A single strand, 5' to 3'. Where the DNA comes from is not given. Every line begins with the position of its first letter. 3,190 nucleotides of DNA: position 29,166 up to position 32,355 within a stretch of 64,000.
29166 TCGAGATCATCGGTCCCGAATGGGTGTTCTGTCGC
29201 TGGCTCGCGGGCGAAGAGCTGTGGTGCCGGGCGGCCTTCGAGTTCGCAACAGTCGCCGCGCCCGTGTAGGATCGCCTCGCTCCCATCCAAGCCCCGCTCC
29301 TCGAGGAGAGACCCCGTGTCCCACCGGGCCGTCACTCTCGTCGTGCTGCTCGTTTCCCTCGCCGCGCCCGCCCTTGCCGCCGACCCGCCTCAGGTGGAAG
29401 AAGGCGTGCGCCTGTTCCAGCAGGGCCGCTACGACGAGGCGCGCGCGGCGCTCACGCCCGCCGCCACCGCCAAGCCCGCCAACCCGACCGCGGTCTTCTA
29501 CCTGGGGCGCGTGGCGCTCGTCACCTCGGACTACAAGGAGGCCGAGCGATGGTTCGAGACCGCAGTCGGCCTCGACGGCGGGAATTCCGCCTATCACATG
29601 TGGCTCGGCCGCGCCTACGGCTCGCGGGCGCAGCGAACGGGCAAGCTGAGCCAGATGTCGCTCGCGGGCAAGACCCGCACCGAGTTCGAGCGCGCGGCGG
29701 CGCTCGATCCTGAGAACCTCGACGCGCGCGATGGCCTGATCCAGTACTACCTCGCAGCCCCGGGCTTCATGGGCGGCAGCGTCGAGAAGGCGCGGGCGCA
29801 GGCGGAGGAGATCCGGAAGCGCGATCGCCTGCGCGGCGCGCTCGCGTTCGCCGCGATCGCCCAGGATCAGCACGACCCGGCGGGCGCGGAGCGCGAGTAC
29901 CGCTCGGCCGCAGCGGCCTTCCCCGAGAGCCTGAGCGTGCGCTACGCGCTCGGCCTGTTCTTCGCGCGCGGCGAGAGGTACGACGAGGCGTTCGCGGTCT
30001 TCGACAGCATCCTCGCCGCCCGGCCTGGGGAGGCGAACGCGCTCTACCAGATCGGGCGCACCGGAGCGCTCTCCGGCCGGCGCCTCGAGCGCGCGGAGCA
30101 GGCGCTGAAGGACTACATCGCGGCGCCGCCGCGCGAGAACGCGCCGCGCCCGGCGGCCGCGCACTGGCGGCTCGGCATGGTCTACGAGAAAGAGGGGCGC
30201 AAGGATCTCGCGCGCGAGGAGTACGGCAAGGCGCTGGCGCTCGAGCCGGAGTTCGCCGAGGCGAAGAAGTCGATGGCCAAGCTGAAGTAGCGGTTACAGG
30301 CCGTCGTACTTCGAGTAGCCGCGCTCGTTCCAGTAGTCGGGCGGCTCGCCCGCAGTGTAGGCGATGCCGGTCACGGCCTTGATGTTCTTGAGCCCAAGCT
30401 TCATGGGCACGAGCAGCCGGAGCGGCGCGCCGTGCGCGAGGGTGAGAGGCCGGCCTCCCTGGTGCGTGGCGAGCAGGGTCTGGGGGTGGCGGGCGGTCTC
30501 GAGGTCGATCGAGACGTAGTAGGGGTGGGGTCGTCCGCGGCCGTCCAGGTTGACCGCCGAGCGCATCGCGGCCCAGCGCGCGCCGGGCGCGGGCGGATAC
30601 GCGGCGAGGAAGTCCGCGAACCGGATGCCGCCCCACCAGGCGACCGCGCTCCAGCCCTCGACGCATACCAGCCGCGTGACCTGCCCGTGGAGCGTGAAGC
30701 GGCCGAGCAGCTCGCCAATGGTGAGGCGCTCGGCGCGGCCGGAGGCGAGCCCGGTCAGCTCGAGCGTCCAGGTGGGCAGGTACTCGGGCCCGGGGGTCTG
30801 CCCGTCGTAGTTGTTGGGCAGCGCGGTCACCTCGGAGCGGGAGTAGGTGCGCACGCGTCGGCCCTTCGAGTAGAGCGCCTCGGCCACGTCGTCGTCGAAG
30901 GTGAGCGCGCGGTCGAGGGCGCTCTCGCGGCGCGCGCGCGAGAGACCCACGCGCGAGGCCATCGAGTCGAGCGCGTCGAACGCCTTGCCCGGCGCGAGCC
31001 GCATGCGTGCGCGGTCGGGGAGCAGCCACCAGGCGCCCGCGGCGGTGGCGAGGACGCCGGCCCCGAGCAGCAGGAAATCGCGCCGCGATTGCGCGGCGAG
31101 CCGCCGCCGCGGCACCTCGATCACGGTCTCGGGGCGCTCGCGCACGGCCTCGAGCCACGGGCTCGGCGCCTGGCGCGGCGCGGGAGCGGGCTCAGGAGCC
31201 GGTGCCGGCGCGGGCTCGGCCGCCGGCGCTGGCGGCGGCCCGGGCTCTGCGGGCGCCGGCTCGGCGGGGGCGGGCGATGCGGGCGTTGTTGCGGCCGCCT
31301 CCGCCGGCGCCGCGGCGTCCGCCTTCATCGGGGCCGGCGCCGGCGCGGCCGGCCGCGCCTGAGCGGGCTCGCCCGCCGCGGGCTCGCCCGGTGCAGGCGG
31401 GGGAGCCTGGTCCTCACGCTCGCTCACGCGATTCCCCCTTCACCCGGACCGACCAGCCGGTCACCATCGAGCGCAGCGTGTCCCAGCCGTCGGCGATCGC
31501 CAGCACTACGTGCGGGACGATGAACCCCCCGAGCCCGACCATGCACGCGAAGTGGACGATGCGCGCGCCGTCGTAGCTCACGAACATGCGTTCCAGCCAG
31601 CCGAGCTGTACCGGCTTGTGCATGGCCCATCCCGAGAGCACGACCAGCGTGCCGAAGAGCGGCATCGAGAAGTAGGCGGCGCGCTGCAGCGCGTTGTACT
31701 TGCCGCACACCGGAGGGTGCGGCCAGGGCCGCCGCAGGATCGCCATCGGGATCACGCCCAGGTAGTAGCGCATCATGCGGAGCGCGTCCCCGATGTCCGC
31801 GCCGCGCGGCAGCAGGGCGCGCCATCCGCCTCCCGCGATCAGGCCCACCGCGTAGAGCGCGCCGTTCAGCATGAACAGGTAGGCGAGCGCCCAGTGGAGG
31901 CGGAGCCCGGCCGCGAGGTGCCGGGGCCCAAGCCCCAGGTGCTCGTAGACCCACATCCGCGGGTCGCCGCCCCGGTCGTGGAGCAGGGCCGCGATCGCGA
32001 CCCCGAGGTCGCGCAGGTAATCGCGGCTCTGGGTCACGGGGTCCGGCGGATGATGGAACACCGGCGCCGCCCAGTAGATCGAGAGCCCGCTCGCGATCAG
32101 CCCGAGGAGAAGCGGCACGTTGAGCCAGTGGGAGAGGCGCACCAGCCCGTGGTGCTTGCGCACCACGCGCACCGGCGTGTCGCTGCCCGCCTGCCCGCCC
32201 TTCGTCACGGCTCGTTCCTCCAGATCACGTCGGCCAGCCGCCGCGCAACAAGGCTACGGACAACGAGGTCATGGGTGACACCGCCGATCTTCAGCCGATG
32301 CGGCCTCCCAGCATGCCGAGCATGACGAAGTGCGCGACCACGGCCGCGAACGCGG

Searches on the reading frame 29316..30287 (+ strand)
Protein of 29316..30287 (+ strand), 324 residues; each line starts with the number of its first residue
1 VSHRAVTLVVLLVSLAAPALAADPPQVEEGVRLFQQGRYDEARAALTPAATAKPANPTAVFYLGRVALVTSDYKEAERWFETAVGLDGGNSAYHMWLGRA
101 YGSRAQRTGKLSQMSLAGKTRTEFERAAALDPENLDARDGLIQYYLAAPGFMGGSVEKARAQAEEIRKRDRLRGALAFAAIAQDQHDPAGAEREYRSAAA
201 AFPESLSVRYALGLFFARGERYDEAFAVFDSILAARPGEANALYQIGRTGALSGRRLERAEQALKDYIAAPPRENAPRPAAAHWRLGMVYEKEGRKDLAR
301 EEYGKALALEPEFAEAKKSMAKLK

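Call 53: search_protein_families(library=pfam, proteins=[window:29316-30287:+], max_evalue=0.001)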
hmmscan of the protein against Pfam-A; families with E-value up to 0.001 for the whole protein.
window:29316-30287:+ (324 aa): 15 families
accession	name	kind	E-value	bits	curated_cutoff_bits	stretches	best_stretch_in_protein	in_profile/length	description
PF13432.12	TPR_16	-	9.4e-25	87.1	32.7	3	29-90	3-64/65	Tetratricopeptide repeat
PF14559.12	TPR_19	-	2.6e-19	69.7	25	2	33-95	1-63/68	Tetratricopeptide repeat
PF13428.12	TPR_14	-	8.9e-17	60.4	23.5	0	281-323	2-44/44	Tetratricopeptide repeat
PF07719.23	TPR_2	-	6.7e-15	54.4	27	1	280-312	1-33/34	Tetratricopeptide repeat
PF13181.12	TPR_8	-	2.3e-12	46.4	25.7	1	281-312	2-33/34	Tetratricopeptide repeat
PF13414.12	TPR_11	-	4e-11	42.9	26.8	0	32-64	3-35/42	TPR repeat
PF24575.1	TPR_Slam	-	5e-10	40.2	35.2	1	165-225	40-100/104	Surface lipoprotein assembly modifier, N-terminal TPR repeats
PF00515.34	TPR_1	-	3.2e-09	36.7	27.8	0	285-313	6-34/34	Tetratricopeptide repeat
PF13424.12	TPR_12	-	1.3e-08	35.3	30.1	0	209-269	6-73/77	Tetratricopeptide repeat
PF12895.13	ANAPC3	-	7.3e-07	29.8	27.2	0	35-100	1-65/82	Anaphase-promoting complex, cyclosome, subunit 3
PF13431.12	TPR_17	-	9.5e-07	29.1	24.4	0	54-77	10-33/34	Tetratricopeptide repeat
PF23914.1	TPR_CcmH_CycH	-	1.6e-05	25.2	42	0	52-95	45-88/158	Cytochrome c-type biogenesis protein H TPR domain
PF25060.1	ARM_TT21_2nd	-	3.5e-05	23.9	27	0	41-91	206-256/270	Tetratricopeptide repeat protein 21 second ARM domain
PF13176.12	TPR_7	-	9.9e-05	22.6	27.9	0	210-239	3-32/36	Tetratricopeptide repeat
PF16918.11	PknG_TPR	-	0.00017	20.9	27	0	157-241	76-163/340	Protein kinase G tetratricopeptide repeat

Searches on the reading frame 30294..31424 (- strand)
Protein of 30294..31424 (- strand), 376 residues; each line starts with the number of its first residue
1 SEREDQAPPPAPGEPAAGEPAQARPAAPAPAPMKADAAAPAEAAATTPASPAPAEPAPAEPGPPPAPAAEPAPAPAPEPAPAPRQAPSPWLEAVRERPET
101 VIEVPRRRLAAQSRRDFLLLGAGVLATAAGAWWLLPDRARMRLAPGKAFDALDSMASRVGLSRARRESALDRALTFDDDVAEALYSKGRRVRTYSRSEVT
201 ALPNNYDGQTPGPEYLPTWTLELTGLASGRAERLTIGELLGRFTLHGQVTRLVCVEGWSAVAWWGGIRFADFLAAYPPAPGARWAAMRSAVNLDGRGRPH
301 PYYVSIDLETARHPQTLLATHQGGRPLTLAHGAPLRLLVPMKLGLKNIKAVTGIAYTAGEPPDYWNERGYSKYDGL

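Call 53: search_protein_families(library=pfam, proteins=[window:30294-31424:-], max_evalue=0.001)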
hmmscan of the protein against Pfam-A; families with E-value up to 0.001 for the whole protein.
window:30294-31424:- (376 aa): 1 family
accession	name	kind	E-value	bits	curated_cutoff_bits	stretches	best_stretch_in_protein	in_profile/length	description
PF00174.25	Oxidored_molyb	-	6.5e-25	88.1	24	1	217-365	10-169/169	Oxidoreductase molybdopterin binding domain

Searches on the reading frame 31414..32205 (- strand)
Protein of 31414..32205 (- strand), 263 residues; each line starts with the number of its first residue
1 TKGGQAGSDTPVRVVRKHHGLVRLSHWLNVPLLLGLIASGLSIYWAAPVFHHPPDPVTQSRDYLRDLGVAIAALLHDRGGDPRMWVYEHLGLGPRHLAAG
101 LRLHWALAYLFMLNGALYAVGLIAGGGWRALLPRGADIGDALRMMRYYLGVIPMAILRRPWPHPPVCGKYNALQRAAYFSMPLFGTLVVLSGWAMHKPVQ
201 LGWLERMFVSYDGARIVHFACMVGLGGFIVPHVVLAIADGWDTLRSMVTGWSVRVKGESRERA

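Call 53: search_protein_families(library=pfam, proteins=[window:31414-32205:-], max_evalue=0.001)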
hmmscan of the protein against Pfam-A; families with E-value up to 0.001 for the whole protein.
window:31414-32205:- (263 aa): 1 family
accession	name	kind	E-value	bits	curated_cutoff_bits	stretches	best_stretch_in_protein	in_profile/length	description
PF01292.26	Ni_hydr_CYTB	-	5.3e-12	46.3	30.1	1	18-250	2-179/179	Prokaryotic cytochrome b561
